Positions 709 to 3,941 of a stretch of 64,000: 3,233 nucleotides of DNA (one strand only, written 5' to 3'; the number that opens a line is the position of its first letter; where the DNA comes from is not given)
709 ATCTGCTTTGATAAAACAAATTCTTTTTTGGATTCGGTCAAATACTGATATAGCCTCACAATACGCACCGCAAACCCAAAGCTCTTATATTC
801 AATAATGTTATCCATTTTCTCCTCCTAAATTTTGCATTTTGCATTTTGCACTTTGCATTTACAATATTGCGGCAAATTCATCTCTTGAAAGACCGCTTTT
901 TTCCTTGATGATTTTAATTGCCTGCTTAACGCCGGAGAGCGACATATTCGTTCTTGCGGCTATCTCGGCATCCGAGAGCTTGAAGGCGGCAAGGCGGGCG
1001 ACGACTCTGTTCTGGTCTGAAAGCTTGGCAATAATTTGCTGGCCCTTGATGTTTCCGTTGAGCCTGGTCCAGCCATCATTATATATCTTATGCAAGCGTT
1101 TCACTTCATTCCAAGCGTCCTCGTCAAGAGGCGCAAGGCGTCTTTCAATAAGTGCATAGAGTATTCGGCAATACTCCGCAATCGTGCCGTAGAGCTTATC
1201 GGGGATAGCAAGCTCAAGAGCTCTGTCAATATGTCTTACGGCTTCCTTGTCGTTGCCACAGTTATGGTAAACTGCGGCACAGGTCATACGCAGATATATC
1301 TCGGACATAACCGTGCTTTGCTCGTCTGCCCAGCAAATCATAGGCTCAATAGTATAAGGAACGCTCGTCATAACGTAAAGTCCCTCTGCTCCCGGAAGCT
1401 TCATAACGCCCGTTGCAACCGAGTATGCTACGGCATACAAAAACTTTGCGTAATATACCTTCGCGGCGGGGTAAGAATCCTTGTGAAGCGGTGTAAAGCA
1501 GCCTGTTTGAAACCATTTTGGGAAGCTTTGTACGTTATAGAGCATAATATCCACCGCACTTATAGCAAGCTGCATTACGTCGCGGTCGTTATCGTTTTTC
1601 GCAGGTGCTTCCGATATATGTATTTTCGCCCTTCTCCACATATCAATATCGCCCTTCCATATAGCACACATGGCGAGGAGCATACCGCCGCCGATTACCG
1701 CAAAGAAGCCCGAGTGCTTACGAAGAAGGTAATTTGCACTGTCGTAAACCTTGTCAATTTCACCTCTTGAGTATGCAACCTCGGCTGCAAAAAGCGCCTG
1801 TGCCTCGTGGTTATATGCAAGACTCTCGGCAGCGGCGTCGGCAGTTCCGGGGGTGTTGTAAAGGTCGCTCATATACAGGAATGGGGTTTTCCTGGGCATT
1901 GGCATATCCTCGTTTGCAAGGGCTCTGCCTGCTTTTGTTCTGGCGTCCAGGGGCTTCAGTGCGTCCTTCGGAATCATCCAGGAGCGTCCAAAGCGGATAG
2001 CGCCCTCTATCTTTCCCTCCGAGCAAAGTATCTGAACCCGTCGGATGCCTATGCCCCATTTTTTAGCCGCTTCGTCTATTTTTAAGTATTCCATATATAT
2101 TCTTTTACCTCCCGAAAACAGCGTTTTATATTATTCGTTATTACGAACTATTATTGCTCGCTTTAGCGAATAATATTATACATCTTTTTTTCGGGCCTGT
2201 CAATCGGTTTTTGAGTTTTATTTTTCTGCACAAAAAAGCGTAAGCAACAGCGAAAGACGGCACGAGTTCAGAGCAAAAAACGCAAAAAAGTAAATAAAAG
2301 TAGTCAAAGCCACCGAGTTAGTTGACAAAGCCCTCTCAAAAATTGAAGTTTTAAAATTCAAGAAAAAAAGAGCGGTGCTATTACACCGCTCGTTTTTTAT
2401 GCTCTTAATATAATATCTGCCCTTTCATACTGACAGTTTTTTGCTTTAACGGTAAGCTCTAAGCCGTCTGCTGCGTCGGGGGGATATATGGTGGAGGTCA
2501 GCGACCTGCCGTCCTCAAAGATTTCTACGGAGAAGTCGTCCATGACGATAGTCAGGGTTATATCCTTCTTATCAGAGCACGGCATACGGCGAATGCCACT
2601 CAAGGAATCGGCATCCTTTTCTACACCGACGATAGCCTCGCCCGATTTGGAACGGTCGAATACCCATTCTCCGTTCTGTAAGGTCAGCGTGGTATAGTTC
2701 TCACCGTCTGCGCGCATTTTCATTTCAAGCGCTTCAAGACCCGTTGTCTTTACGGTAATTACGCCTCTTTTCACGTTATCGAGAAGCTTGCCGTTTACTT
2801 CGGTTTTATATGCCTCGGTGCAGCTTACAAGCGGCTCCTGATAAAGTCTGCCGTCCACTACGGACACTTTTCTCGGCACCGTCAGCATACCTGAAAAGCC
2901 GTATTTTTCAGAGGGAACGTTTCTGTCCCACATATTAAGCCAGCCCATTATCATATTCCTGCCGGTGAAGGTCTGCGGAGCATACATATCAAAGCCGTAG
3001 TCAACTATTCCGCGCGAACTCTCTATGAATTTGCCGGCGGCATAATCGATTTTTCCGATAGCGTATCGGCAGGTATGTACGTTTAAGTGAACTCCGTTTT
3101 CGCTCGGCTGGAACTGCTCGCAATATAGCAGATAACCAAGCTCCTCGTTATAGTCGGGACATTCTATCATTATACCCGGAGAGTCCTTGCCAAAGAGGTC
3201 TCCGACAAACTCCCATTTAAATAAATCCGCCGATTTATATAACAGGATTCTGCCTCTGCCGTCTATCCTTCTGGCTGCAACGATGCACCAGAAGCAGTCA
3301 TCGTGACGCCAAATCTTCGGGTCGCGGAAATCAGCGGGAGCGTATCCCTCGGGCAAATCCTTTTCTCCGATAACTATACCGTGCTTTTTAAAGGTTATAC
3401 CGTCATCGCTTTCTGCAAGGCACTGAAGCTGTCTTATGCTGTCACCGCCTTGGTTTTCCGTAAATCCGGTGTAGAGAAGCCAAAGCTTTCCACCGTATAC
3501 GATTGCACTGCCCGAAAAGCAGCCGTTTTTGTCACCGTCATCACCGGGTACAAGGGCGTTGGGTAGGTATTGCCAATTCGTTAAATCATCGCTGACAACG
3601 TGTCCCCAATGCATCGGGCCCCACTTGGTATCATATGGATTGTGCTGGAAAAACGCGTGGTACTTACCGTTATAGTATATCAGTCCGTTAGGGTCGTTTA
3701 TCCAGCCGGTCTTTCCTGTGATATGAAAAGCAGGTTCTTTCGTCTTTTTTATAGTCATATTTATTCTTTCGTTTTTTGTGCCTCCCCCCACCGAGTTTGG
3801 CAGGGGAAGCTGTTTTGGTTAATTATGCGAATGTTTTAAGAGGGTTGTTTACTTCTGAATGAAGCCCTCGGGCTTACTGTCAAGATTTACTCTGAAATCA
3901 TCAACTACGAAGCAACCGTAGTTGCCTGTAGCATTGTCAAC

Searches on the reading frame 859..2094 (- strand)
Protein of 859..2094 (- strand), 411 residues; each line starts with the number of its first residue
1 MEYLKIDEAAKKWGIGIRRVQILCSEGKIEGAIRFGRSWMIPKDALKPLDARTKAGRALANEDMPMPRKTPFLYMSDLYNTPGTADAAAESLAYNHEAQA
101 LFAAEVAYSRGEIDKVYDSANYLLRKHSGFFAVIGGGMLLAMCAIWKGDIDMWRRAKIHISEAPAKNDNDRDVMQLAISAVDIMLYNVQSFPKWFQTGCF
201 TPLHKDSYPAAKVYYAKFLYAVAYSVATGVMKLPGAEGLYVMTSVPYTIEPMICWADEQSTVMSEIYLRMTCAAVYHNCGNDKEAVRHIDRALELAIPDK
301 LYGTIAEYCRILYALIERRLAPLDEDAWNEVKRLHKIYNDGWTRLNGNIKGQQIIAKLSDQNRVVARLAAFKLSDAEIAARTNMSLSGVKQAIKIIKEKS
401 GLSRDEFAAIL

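Call 18: search_protein_families(library=pfam, proteins=[window:859-2094:-], max_evalue=0.001)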
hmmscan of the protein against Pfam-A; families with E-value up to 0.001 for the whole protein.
window:859-2094:- (411 aa): 1 family
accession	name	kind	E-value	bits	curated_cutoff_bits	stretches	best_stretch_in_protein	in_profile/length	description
PF12728.13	HTH_17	-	6.8e-07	29.9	27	1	3-46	1-43/51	Helix-turn-helix domain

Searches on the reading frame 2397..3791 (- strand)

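Call 18: search_protein_families(library=pfam, proteins=[window:2397-3791:-], max_evalue=0.001)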
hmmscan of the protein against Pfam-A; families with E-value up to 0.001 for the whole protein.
window:2397-3791:- (464 aa): 3 families
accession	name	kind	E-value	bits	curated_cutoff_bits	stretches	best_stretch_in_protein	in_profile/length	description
PF00251.26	Glyco_hydro_32N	-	3.3e-88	296.6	22.1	1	23-320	1-307/307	Glycosyl hydrolases family 32 N-terminal domain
PF08244.19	Glyco_hydro_32C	-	1.7e-11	44.9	21.9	1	345-453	40-149/158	Glycosyl hydrolases family 32 C terminal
PF04616.20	Glyco_hydro_43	-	0.00029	20.7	32.2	0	44-130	22-104/288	Glycosyl hydrolases family 43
